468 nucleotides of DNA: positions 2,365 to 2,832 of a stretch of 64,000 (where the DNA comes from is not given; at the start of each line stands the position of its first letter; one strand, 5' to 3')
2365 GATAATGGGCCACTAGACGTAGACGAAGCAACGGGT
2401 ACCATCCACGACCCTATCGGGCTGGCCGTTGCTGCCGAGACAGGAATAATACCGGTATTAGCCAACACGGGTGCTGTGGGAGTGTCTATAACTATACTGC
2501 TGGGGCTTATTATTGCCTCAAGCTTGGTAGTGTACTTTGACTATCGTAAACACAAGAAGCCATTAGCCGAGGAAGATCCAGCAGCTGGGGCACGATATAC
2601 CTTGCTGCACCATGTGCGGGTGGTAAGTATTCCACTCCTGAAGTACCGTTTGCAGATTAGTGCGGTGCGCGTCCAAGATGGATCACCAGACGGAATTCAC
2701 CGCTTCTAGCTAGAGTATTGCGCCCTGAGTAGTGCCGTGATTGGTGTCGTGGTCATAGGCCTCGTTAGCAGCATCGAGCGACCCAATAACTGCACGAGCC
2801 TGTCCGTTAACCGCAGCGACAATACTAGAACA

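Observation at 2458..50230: Conserved TM-plus-55-aa tail module shared by two LAxTG surface proteins and the giant kinase, each next to a kinase gene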

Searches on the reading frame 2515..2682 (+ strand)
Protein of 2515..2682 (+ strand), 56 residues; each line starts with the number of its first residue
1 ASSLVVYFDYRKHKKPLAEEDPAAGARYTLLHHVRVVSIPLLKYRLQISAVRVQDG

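Call 11: find_homologous_proteins(query=A2, max_evalue=0.01)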
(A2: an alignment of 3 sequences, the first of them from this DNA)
Query A2 (3 sequences) (53 aa, profile of the alignment): 1 proteins with E <= 0.01 among 1 candidates.
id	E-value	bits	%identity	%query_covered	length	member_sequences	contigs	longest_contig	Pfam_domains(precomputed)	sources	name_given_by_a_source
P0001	5.3e-15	73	52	83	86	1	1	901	-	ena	-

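Call 18: find_encoding_contigs(protein=P0001, flank=5000, max_places=4)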
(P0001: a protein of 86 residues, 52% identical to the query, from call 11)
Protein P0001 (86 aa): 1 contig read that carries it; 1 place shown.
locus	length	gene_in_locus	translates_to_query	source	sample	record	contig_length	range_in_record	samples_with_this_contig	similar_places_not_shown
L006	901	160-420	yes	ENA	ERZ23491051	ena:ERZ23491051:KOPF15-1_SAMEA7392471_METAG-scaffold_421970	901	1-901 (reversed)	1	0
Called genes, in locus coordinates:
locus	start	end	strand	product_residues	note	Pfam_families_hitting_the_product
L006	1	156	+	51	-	?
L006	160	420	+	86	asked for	-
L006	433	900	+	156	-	?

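Call 22: search_protein_representatives(alignment_id=A3)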
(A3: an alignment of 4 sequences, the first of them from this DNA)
Query: 4 sequences, 51 profile positions. Proteins with E-value up to 0.001 (for the whole library): 190; up to 1e-10: 124; up to 1e-30: 0. The best 150 are listed.
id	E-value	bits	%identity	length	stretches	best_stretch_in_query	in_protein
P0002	2.5e-24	100.9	-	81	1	1-51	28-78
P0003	4.8e-22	93.6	-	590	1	1-51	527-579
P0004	1.4e-19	85.7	-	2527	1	1-51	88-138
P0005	3.6e-19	84.4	-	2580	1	1-51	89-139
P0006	3.6e-19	84.4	-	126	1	4-50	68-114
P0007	4.8e-19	84.0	-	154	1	1-51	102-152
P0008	9.2e-19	83.1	-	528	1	1-48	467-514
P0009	1.1e-18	82.8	-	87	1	1-49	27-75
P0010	1.2e-18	82.7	-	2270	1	1-51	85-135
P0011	1.3e-18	82.6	-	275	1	2-50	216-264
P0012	4.2e-18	80.9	-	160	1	1-51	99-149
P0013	4.6e-18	80.8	-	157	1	3-50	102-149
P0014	5.3e-18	80.6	-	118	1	1-47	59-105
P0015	5.6e-18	80.6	-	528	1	1-50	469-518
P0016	6.4e-18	80.4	-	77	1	2-50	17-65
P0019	2.5e-17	78.5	-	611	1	5-51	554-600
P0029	1.6e-16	75.9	-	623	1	4-50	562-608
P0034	3.2e-16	74.9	-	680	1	1-50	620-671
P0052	1.7e-15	72.6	-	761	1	3-50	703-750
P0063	7.8e-15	70.5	-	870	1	1-50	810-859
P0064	8.6e-15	70.3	-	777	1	2-50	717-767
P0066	9.3e-15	70.2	-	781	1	1-51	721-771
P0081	3.8e-14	68.3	-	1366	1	1-51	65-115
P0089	1.4e-13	66.5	-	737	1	3-49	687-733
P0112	3.3e-12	62.1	-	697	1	3-47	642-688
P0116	1.2e-11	60.3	-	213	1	5-44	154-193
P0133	2.5e-10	56.0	-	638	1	4-45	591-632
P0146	1.6e-09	53.5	-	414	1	4-47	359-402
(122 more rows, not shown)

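Call 30: find_related_loci(query=A3, collection=genome_contigs, flank=10000)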
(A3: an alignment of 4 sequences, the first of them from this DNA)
Query A3 (53 aa) in genome_contigs; peptide patterns used: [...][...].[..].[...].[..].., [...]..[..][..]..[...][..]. (x = any residue, [..] = any of these).
77 stretches matched a pattern; 27 encode a relative of the query (tblastn E <= 1e-3); 26 distinct loci.
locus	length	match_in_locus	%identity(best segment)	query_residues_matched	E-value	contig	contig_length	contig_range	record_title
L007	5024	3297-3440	63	6-53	2e-17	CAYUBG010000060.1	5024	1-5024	MAG TPA_asm: uncultured Candidatus Saccharibacteria bacterium isolate SRP170004_co1_3 genome assembly, contig: NODE_2741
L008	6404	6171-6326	56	1-52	4e-17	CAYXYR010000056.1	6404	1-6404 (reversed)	MAG TPA_asm: uncultured Candidatus Saccharibacteria bacterium isolate SRP135725_co3_632 genome assembly, contig: NODE_16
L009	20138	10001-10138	61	4-49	3e-16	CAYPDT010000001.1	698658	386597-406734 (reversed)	MAG TPA_asm: uncultured Candidatus Saccharibacteria bacterium isolate SRP170004_co1_264 genome assembly, contig: NODE_6_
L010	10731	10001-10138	59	7-52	3e-16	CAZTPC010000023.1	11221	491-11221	MAG TPA_asm: uncultured Candidatus Saccharibacteria bacterium isolate SRP286056_co2_252 genome assembly, contig: NODE_96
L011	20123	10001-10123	72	6-48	1e-16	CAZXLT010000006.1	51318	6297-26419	MAG TPA_asm: uncultured Candidatus Saccharibacteria bacterium isolate SRP342105_co1_432 genome assembly, contig: NODE_81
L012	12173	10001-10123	58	7-49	2e-15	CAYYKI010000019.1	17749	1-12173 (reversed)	MAG TPA_asm: uncultured Candidatus Saccharibacteria bacterium isolate SRP173033_co2_247 genome assembly, contig: NODE_13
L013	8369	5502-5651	46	1-52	3e-15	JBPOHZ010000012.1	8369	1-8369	MAG: Candidatus Saccharimonadota bacterium isolate MAG_475 c_000000413978, whole genome shotgun sequence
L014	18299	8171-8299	60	7-49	5e-16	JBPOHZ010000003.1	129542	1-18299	MAG: Candidatus Saccharimonadota bacterium isolate MAG_475 c_000000413974, whole genome shotgun sequence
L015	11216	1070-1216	51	4-52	1e-14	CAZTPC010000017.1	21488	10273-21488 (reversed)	MAG TPA_asm: uncultured Candidatus Saccharibacteria bacterium isolate SRP286056_co2_252 genome assembly, contig: NODE_36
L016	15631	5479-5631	51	1-53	8e-14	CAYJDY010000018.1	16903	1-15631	MAG TPA_asm: uncultured Candidatus Saccharibacteria bacterium isolate ERP123247_co1_97 genome assembly, contig: NODE_208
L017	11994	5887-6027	47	5-53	2e-13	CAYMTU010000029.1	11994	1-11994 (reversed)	MAG TPA_asm: uncultured Candidatus Saccharibacteria bacterium isolate SRP286056_co2_537 genome assembly, contig: NODE_87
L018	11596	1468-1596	51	2-46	2e-13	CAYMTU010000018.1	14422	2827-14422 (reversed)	MAG TPA_asm: uncultured Candidatus Saccharibacteria bacterium isolate SRP286056_co2_537 genome assembly, contig: NODE_67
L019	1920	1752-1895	50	3-52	2e-13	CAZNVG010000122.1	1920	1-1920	MAG TPA_asm: uncultured Candidatus Saccharibacteria bacterium isolate SRP342105_co1_34 genome assembly, contig: NODE_101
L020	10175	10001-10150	48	1-52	2e-13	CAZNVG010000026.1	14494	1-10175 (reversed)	MAG TPA_asm: uncultured Candidatus Saccharibacteria bacterium isolate SRP342105_co1_34 genome assembly, contig: NODE_563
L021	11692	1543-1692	50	1-52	3e-13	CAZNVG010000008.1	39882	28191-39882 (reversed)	MAG TPA_asm: uncultured Candidatus Saccharibacteria bacterium isolate SRP342105_co1_34 genome assembly, contig: NODE_124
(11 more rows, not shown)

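Call 40: predict_structure(alignment_id=A4)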
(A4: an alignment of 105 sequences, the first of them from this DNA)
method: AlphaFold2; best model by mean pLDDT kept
length: 56 residues; sequences in the alignment: 105
mean_pLDDT: 90.6   pTM: 0.67
mean pLDDT of the five models: 90.6, 89.9, 88.7, 86.8, 85.1
residues with pLDDT >= 90: 42; 70-90: 13; 50-70: 1; < 50: 0
segments of 3 or more residues with pLDDT < 50: none
pLDDT, mean of each block of 10 residues (from residue 1): 91 95 92 96 91 73
secondary structure, 60 per line:
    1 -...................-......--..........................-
elements in order: H2-20 H22-27 H30-55

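Call 45: find_related_loci(query=A3, collection=metagenome_contigs, flank=10000)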
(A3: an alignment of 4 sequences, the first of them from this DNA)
Query A3 (53 aa) in metagenome_contigs; peptide patterns used: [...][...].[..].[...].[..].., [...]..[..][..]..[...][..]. (x = any residue, [..] = any of these).
94 stretches matched a pattern; 4 encode a relative of the query (tblastn E <= 1e-3); 4 distinct loci.
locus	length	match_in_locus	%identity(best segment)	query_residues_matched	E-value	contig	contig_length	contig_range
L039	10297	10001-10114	60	6-45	6e-12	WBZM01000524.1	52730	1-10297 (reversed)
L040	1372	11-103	61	21-53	3e-9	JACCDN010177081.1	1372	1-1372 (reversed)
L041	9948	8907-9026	43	6-47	2e-8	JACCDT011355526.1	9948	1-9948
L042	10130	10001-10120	43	6-47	4e-8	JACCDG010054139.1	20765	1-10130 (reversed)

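Call 61: search_solved_structures(query=A4, max_evalue=10)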
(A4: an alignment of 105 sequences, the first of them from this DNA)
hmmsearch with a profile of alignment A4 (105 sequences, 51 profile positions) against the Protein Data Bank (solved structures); distinct sequences matched with E-value up to 10: 0.

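Call 62: search_protein_families(library=pfam, alignment_id=A4, max_evalue=1)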
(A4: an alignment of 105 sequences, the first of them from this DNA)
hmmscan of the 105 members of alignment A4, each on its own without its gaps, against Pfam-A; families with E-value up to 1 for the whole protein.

A. member 1, seq(56 aa): 0 families

B. families by the number of members that match (of 105 scanned): 7 families
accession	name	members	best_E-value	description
PF15031.11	DUF4528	1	0.057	Domain of unknown function (DUF4528)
PF02526.19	GBP_repeat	1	0.095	Glycophorin-binding protein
PF14880.11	COX14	1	0.1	Cytochrome oxidase c assembly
PF04042.21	DNA_pol_E_B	1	0.1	DNA polymerase alpha/epsilon subunit B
PF24660.1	PGAP1_3rd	1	0.11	GPI inositol-deacylase beta-sandwich domain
PF20407.5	DUF1583_N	1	0.11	Domain of unknown function (DUF1583_N)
PF00351.26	Biopterin_H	1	0.15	Biopterin-dependent aromatic amino acid hydroxylase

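Call 63: search_protein_families(library=ncbifam, proteins=[P0008, P0015, P0019, P0029, P0034, P0052, P0063, P0064, P0066, P0112], max_evalue=0.001)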
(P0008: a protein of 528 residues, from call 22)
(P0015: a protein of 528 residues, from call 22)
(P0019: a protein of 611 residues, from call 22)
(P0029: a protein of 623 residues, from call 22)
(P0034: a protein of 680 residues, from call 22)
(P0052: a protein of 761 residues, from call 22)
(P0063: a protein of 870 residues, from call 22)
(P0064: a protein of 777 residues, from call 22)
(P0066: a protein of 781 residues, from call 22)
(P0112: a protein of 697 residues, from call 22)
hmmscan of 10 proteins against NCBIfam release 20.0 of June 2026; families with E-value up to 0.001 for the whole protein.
P0008 (528 aa): 3 families
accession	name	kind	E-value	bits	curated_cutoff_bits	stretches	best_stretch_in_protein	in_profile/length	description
TIGR03866.1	PQQ_ABC_repeats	subfamily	1.2e-05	24.5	287.3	1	207-412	48-251/310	PQQ-dependent catabolism-associated beta-propeller protein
TIGR02276.1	beta_rpt_yvtn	repeat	2.4e-05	24.2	27.85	1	210-245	2-37/42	beta-propeller repeat protein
NF033510.3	Ca_tandemer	repeat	3.1e-05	24.3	50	1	57-116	29-93/96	Ca2+-stabilized repeat-containing adhesin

P0015 (528 aa): 2 families
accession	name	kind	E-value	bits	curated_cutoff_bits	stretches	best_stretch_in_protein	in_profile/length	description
TIGR03866.1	PQQ_ABC_repeats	subfamily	1e-05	24.7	287.3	0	191-314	91-205/310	PQQ-dependent catabolism-associated beta-propeller protein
NF033510.3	Ca_tandemer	repeat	0.0004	20.7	50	1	23-90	10-87/96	Ca2+-stabilized repeat-containing adhesin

P0019 (611 aa): 1 family
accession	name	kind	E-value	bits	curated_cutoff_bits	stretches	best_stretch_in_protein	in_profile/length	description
NF041518.1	choice_anch_Q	domain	1e-14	54.5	25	1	468-515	7-56/58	choice-of-anchor Q domain-containing protein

P0029 (623 aa): 1 family
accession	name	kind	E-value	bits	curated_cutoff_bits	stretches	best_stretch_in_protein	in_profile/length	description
NF041518.1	choice_anch_Q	domain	9.8e-13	48.1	25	1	477-524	7-56/58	choice-of-anchor Q domain-containing protein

P0034 (680 aa): 2 families
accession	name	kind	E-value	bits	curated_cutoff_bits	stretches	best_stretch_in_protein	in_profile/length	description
NF041518.1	choice_anch_Q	domain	1.5e-20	73.2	25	1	409-463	4-58/58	choice-of-anchor Q domain-containing protein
NF041766.1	choice_anch_U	domain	3.1e-15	56.8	32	1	500-596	3-91/92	choice-of-anchor U domain-containing protein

P0052 (761 aa): 1 family
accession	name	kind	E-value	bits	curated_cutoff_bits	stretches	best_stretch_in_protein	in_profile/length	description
NF041766.1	choice_anch_U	domain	9.1e-14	52.1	32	1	577-674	2-91/92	choice-of-anchor U domain-containing protein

P0063 (870 aa): 5 families
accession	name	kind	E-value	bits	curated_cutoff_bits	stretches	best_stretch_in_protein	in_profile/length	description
NF035926.1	scyF_NHL_VPEP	equivalog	1.7e-98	330.2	350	6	349-499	141-292/376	scytonemin biosynthesis PEP-CTERM protein ScyF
NF047780.1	LIC12708_fam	subfamily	6.2e-27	94.4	150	3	246-442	66-219/391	LIC_12708 family protein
NF041766.1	choice_anch_U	domain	6.7e-16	58.9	32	1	690-784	6-91/92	choice-of-anchor U domain-containing protein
NF033206.1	ScyE_fam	subfamily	1.7e-15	57.4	80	2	406-472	252-320/333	ScyD/ScyE family protein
NF047494.1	Lepto_SBBP_lipo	equivalog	1.1e-14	54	400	2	431-554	108-233/466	SBBP repeat beta-propeller lipoprotein, LipL53 family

P0064 (777 aa): 1 family
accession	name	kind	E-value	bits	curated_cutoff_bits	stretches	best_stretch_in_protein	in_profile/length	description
NF041766.1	choice_anch_U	domain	6.2e-16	59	32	1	590-688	2-92/92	choice-of-anchor U domain-containing protein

P0066 (781 aa): 3 families
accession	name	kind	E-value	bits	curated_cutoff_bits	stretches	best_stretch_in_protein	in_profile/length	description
NF035926.1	scyF_NHL_VPEP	equivalog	6.3e-75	252.7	350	5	452-548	188-285/376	scytonemin biosynthesis PEP-CTERM protein ScyF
NF047780.1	LIC12708_fam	subfamily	5.1e-20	71.7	150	2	410-607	70-233/391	LIC_12708 family protein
NF033206.1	ScyE_fam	subfamily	2.4e-07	30.6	80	0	64-125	258-322/333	ScyD/ScyE family protein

P0112 (697 aa): 2 families
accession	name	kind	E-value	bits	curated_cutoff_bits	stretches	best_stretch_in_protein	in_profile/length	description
NF041518.1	choice_anch_Q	domain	9.7e-23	80.2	25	1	421-476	4-58/58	choice-of-anchor Q domain-containing protein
NF041766.1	choice_anch_U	domain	1e-14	55.1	32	1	518-614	3-91/92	choice-of-anchor U domain-containing protein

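Call 76: fold_search(model_id=the predicted structure, library=pdb)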
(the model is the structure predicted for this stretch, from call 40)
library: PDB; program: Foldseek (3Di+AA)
matches with E <= 10: 0; with E <= 0.001: 0
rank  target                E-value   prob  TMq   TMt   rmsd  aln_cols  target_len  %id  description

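Call 78: search_protein_families(library=ncbifam, alignment_id=A4, max_evalue=1)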
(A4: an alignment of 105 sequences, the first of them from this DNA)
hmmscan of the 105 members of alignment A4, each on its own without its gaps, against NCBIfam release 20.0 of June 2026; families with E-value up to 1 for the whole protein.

A. member 1, seq(56 aa): 0 families

B. families by the number of members that match (of 105 scanned): 5 families
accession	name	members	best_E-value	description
NF033158.1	Myrrcad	1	0.021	MyrrCad domain-containing protein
NF045814.1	HdxpentlteDhPtlF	1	0.045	1-deoxy-11-beta-hydroxypentalenate dehydrogenase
TIGR02778.1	ligD_pol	1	0.062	non-homologous end-joining DNA ligase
NF033882.1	T4SS_lipo_DotD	1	0.1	type IVB secretion system lipoprotein DotD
NF010885.0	PRK14292.1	1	0.18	chaperone protein DnaJ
